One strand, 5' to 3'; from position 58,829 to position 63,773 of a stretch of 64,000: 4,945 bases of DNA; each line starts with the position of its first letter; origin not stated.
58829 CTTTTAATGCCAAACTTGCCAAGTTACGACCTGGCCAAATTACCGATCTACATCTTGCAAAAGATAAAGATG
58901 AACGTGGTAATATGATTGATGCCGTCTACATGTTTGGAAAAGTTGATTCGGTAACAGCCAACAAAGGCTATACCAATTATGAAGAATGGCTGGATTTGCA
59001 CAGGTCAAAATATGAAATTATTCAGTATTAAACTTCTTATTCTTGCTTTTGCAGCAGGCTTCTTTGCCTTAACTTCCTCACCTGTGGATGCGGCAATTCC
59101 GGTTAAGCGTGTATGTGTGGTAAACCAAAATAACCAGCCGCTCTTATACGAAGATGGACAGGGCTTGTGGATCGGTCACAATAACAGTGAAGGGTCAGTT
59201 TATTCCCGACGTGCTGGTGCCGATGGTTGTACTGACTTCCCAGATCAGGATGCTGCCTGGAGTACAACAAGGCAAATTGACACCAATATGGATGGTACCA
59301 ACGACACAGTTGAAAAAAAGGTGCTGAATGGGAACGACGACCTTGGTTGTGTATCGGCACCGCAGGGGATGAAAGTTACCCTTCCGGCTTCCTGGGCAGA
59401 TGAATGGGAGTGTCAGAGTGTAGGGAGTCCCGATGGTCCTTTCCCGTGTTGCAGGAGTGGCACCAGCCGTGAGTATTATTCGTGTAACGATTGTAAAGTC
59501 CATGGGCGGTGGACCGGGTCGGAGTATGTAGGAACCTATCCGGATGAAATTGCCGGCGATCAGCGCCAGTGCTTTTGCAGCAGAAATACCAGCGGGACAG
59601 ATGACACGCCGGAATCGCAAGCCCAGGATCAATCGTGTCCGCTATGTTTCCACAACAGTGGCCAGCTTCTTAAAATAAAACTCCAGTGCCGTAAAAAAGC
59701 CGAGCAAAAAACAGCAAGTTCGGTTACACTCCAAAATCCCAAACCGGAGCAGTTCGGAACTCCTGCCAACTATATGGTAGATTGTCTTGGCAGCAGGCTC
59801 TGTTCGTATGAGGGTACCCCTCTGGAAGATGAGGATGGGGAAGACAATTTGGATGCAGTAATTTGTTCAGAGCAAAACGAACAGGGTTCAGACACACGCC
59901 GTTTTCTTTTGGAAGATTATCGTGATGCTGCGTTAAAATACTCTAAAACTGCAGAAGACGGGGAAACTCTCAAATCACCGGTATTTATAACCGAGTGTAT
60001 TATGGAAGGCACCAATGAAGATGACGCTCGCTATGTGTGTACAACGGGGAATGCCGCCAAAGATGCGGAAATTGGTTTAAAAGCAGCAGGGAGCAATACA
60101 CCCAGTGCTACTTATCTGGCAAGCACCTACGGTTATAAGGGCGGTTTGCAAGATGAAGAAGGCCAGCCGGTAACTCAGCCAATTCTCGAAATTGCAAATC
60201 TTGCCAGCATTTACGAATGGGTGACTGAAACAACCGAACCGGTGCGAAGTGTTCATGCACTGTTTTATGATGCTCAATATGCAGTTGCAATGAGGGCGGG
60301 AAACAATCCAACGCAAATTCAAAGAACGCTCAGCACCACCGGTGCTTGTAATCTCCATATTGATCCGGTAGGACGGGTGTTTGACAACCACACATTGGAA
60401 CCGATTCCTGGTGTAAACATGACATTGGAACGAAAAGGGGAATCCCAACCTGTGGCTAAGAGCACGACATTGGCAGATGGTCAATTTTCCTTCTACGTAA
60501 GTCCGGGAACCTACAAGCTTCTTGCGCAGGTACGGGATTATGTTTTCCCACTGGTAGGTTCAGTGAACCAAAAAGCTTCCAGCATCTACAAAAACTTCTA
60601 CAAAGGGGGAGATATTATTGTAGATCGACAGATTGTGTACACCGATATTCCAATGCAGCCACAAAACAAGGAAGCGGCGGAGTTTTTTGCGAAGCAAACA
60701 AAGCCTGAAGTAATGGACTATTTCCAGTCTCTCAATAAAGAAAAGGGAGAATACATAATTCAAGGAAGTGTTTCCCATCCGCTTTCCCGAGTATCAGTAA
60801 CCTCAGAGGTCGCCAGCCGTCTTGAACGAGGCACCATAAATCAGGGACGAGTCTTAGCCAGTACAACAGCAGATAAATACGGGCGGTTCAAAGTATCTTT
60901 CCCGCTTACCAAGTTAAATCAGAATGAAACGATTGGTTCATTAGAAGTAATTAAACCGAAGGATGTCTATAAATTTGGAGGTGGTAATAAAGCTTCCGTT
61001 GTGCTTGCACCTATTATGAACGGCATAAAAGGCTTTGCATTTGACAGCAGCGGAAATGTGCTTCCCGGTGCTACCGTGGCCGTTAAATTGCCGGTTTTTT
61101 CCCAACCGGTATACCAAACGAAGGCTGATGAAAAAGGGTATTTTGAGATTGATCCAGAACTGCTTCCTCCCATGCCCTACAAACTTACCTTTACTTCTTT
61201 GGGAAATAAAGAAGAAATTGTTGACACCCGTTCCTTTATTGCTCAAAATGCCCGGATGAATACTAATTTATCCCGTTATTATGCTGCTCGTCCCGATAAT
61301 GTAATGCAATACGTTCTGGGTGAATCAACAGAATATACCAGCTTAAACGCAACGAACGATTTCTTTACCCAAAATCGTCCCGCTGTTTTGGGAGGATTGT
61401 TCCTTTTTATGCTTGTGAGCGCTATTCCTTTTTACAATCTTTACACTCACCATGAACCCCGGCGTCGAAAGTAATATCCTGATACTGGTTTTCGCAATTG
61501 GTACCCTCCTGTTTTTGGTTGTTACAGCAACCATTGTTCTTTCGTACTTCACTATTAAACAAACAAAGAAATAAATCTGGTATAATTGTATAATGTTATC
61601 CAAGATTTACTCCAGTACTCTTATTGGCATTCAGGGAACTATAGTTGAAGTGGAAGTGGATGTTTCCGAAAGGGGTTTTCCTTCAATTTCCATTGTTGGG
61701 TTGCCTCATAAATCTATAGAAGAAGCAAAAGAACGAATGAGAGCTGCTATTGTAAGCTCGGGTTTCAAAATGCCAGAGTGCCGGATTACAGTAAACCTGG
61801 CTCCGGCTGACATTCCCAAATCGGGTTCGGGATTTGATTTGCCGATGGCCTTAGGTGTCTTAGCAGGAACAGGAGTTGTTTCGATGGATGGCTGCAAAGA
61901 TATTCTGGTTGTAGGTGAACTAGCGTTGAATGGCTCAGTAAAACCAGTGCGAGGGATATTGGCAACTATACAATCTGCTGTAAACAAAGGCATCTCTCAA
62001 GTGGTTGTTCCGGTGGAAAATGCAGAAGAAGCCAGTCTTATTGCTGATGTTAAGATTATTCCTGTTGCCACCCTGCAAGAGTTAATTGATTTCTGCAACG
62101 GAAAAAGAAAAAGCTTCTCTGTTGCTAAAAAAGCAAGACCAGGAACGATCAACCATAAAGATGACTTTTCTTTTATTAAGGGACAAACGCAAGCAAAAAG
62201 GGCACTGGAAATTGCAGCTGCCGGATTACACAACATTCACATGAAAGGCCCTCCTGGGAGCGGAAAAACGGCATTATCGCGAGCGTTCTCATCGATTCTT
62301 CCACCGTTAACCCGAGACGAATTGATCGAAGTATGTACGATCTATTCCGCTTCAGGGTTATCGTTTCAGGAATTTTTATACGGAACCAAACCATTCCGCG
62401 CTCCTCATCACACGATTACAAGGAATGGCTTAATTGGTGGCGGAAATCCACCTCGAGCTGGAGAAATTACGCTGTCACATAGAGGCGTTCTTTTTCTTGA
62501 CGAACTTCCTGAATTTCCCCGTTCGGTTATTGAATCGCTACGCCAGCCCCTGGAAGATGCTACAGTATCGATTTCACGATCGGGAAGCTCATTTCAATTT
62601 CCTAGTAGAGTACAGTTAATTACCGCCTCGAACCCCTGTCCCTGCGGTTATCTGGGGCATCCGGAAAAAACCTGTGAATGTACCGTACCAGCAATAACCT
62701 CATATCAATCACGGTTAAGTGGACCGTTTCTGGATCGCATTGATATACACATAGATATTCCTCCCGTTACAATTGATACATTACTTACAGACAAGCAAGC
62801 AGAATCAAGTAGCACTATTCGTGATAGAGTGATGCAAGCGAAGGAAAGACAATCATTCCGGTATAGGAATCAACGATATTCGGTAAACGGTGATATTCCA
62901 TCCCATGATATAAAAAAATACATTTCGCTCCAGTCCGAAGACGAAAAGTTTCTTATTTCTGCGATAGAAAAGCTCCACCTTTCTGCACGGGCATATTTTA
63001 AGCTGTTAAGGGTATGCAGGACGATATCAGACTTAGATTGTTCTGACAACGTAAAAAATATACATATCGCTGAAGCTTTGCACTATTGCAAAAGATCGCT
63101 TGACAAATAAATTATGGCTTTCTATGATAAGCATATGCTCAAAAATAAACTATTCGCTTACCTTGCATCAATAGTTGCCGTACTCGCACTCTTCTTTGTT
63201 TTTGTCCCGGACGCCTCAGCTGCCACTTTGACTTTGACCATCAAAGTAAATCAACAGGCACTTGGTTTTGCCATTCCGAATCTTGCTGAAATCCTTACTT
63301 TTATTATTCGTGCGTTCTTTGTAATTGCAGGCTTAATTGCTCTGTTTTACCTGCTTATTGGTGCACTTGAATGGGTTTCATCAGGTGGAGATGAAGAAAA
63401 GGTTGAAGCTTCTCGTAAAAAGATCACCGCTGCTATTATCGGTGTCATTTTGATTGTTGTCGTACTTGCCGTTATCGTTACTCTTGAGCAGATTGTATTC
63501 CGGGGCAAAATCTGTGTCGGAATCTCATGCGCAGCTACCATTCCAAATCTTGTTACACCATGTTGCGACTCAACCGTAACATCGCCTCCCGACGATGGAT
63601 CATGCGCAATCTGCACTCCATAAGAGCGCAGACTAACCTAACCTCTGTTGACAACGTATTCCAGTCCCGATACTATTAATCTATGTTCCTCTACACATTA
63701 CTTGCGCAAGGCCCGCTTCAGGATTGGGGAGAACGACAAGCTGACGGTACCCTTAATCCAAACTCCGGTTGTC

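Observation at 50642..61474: Three tandem 'PrsA/parvulin-like foldase + giant Ig-like surface protein' cassettes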

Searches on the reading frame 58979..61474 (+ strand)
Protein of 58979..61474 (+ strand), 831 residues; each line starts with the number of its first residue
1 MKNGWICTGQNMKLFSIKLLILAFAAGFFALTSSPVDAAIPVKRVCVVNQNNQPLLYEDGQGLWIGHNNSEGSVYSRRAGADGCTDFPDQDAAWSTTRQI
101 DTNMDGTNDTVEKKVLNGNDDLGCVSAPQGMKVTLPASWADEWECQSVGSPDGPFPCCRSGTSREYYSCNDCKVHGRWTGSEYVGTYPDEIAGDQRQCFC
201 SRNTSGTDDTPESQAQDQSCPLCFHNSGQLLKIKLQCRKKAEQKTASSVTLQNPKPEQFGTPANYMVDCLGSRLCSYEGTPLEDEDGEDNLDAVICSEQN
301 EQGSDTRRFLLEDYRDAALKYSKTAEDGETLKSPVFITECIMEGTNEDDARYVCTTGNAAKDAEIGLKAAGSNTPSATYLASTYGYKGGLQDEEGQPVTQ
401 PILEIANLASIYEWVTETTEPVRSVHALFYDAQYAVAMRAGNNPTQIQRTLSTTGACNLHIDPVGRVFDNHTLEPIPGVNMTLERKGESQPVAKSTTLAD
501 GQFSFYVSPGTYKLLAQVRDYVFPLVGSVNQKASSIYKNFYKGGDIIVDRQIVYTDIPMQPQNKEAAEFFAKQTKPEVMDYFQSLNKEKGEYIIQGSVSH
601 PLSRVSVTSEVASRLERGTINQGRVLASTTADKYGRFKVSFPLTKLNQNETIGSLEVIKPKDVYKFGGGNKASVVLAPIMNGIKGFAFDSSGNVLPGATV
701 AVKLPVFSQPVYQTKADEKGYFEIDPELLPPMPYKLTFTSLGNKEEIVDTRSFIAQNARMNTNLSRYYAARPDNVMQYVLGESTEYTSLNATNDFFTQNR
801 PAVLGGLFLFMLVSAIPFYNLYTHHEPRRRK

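Call 3: search_protein_families(library=pfam, proteins=[window:58979-61474:+], max_evalue=1)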
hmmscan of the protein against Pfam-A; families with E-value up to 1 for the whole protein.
window:58979-61474:+ (831 aa): 6 families
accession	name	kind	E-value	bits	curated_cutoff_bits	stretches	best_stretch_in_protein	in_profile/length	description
PF13620.12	CarboxypepD_reg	-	6e-17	62.2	32.3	2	683-747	2-63/82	Carboxypeptidase regulatory-like domain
PF13715.12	CarbopepD_reg_2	-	6.1e-09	36.2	32.2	2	465-519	3-53/88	CarboxypepD_reg-like domain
PF22902.2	NOMO1-like_9th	-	0.00067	19.8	27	1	471-523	8-62/75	BOS complex subunit NOMO1-like, beta sandwich domain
PF17936.7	Big_6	-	0.011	16.4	27.6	0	621-645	32-56/83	Bacterial Ig domain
PF23194.1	NOMO_5th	-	0.017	15.9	27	1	481-520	21-60/89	NOMO fifth transthyretin-like domain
PF09430.16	EMC7_beta-sandw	-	0.14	12.8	26.6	1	487-582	16-115/122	ER membrane protein complex subunit 7, beta-sandwich domain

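Call 4: search_protein_families(library=ncbifam, proteins=[window:58979-61474:+], max_evalue=1)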
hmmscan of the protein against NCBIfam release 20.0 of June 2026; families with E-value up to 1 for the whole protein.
window:58979-61474:+ (831 aa): 1 family
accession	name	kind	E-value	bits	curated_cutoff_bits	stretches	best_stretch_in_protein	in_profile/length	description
NF058648.1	ECF_sub_HI1622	equivalog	0.0008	19.4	100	0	682-728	26-72/180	NikL family nickel/cobalt ECF transporter subunit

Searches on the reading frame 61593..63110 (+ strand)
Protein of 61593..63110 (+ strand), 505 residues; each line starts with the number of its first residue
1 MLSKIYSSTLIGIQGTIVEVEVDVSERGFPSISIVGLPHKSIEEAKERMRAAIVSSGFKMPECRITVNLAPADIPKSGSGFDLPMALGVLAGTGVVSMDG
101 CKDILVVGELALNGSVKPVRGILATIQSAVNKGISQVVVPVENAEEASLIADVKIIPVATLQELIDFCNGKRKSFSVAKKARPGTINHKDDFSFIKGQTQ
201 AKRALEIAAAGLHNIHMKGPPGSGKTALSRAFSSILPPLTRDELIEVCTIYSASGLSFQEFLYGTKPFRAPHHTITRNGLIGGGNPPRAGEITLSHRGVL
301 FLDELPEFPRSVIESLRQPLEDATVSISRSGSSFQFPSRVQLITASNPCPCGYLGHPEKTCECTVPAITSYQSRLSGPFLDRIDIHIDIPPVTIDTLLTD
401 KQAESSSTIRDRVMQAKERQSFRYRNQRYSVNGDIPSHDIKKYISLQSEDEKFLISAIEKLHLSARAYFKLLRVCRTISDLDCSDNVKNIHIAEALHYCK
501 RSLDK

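Call 21: search_protein_families(library=pfam, proteins=[window:61593-63110:+], max_evalue=0.01)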
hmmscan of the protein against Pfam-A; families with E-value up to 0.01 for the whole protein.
window:61593-63110:+ (505 aa): 9 families
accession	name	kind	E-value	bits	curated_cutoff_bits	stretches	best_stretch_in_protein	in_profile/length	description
PF01078.27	Mg_chelatase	-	1.9e-84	282.6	20.3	1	191-394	1-204/207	Magnesium chelatase, subunit ChlI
PF13541.12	ChlI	-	1.1e-41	141.9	27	1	20-143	1-121/121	Subunit ChlI of Mg-chelatase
PF13335.12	Mg_chelatase_C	-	4.2e-26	91.8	26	1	404-498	2-93/94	Magnesium chelatase, subunit ChlI C-terminal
PF07728.20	AAA_5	-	5.6e-08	33.3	22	1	216-350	3-125/139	AAA domain (dynein-related subfamily)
PF05362.19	Lon_C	-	1.3e-06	28.5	21.1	1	62-165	93-199/205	Lon protease (S16) C-terminal proteolytic domain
PF00493.29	MCM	-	2.2e-06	27.4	23.3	1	289-353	114-178/224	MCM P-loop domain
PF00158.32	Sigma54_activat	-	1.1e-05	25.6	20.2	1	210-347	20-142/168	Sigma-54 interaction domain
PF05496.18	RuvB_N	-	0.001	19.3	27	0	293-327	81-115/159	Holliday junction DNA helicase RuvB P-loop domain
PF00004.35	AAA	-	0.01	16.8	21.2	0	217-389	3-129/131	ATPase family associated with various cellular activities (AAA)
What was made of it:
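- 61593..63110 (+): ComM/YifB-type Mg-chelatase-like AAA+ protein, immediately downstream of cassette 3. This position is conserved in relatives. Pfam Mg_chelatase at E 2e-84, plus ChlI and Mg_chelatase_C (call 21).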

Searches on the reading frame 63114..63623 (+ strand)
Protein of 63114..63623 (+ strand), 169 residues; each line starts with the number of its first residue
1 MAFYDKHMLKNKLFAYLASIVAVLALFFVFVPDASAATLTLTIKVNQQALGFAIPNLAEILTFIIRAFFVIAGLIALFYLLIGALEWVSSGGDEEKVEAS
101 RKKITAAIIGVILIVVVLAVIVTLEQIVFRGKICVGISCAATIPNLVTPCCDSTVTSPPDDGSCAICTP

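Call 21: search_protein_families(library=pfam, proteins=[window:63114-63623:+], max_evalue=0.01)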
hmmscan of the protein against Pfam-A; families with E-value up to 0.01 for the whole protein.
window:63114-63623:+ (169 aa): 1 family
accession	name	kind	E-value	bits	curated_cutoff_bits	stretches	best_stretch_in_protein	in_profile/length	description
PF18895.5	T4SS_pilin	-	9.1e-08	32.5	26.6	1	59-121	7-68/71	Type IV secretion system pilin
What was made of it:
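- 63114..64000 (+): VirB2-like T4SS pilin genes: 63114-63623, and a second one from 63683 that is cut by the window end. PF18895 T4SS_pilin at E 9e-8, above its cut-off (call 21).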
